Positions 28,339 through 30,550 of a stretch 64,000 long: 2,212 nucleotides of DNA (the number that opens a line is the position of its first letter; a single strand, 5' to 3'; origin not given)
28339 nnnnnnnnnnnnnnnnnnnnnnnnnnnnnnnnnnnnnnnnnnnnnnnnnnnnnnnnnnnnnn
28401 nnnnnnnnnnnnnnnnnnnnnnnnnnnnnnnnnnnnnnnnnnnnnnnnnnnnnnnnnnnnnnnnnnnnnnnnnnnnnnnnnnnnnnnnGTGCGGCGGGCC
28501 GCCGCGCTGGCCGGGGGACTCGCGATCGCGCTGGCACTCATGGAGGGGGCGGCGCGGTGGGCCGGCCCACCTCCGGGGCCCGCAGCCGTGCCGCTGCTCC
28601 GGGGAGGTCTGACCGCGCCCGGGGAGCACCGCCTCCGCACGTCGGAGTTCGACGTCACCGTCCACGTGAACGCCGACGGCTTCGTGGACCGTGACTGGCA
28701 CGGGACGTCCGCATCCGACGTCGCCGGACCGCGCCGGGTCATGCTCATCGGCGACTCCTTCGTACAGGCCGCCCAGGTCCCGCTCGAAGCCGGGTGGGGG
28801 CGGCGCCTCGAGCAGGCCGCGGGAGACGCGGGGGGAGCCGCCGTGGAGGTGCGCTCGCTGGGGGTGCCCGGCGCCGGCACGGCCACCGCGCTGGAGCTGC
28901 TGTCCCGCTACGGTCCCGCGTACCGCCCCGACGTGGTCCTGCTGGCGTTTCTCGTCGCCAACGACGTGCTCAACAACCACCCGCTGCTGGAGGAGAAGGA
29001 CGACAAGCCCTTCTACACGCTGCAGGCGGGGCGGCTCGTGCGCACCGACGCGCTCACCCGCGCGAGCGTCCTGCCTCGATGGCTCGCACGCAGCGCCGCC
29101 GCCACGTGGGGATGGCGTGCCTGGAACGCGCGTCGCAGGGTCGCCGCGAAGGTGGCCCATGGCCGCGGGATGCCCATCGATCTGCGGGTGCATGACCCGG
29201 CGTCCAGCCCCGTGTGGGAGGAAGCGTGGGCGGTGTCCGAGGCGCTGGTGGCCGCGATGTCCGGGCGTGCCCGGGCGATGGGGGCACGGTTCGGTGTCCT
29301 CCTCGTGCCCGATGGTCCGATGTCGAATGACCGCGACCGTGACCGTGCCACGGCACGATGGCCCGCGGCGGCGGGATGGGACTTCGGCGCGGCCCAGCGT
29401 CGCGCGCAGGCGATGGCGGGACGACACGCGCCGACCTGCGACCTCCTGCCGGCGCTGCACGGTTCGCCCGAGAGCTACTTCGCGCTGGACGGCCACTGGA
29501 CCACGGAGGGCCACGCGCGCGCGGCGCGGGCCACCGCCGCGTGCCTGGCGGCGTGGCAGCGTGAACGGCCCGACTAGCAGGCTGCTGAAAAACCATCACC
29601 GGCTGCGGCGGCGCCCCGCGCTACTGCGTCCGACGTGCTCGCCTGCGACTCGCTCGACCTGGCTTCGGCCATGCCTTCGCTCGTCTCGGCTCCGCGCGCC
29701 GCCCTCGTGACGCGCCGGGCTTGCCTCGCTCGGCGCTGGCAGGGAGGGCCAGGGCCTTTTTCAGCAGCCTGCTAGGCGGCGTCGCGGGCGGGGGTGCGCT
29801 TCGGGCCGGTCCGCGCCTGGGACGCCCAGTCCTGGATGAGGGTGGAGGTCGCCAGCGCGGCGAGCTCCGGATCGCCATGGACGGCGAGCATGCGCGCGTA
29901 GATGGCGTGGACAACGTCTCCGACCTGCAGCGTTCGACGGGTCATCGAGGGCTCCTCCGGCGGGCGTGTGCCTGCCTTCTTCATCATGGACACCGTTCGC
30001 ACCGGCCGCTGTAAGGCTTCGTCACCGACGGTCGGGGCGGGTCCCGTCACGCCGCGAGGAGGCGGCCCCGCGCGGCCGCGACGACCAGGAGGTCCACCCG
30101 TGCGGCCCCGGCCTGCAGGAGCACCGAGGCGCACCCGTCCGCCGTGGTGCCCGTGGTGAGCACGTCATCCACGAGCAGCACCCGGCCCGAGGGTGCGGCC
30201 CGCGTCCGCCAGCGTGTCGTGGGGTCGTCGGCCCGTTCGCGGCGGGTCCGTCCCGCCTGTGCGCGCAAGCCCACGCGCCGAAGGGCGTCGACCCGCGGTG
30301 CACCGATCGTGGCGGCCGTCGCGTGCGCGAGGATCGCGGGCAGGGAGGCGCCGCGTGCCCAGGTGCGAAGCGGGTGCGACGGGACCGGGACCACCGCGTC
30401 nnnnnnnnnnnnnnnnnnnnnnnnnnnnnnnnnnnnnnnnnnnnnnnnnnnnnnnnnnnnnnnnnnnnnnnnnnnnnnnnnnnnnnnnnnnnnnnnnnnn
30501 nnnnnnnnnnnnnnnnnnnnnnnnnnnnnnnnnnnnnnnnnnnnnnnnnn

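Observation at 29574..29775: TIR element whose two ends supply the TAG stops of two convergent genes; empty site reconstructs to overlapping CTAG stops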

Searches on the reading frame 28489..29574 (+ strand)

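Call 21: search_protein_families(library=pfam, proteins=[window:28489-29574:+], max_evalue=0.01)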
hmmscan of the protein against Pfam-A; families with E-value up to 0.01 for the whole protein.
window:28489-29574:+ (362 aa): 3 families
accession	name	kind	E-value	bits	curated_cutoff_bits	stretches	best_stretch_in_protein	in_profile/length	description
PF13472.12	Lipase_GDSL_2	-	6.2e-09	37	32.9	1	87-224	2-140/178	GDSL-like Lipase/Acylhydrolase family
PF16822.11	ALGX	-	1.4e-05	25.4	26.5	1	250-355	28-132/268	SGNH hydrolase-like domain, acetyltransferase AlgX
PF00657.28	Lipase_GDSL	-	0.0058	17.2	23.6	0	84-164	1-93/208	GDSL-like Lipase/Acylhydrolase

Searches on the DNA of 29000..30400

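Call 6: search_rna_families(source=window, start=29000, end=30400, threshold=evalue, max_evalue=1)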
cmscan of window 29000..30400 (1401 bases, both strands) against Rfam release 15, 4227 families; matches with E-value up to 1: 0.
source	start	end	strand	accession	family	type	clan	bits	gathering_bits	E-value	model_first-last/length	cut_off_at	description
